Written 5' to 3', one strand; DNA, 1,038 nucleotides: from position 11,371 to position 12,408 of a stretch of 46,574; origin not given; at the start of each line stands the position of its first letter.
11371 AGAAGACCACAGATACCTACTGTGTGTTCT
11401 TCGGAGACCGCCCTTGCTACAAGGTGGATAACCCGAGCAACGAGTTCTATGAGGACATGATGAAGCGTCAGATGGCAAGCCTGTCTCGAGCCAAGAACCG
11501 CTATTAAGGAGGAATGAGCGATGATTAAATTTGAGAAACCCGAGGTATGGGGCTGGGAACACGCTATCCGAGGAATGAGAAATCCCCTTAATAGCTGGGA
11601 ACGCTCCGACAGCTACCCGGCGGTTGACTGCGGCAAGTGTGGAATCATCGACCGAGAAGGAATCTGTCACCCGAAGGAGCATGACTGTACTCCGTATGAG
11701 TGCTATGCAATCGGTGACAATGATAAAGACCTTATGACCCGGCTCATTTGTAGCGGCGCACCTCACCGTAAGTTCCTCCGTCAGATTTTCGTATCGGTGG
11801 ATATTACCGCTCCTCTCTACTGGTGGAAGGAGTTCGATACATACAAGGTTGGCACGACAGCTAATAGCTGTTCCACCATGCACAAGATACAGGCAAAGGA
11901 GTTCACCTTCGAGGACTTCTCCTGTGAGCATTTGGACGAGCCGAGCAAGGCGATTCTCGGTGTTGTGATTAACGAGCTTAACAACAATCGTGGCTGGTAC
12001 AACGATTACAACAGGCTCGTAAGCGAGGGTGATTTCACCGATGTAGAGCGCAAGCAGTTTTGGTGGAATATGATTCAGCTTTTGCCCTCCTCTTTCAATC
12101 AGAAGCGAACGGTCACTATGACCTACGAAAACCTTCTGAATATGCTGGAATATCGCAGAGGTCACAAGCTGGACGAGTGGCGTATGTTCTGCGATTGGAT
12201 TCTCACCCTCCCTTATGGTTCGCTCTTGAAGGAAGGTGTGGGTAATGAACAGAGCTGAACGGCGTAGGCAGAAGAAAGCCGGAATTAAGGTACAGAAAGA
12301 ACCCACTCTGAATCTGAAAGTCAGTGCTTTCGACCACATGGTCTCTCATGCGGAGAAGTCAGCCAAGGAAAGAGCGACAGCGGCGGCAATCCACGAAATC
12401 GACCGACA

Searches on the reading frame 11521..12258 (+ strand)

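Call 44: search_protein_families(library=phrogs, proteins=[window:11521-12258:+], max_evalue=0.0001)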
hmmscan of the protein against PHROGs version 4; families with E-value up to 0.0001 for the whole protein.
window:11521-12258:+ (245 aa): 1 family
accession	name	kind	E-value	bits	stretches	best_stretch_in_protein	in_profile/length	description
phrog_6721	-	unknown function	4.2e-72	243.3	1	1-236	7-214/218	-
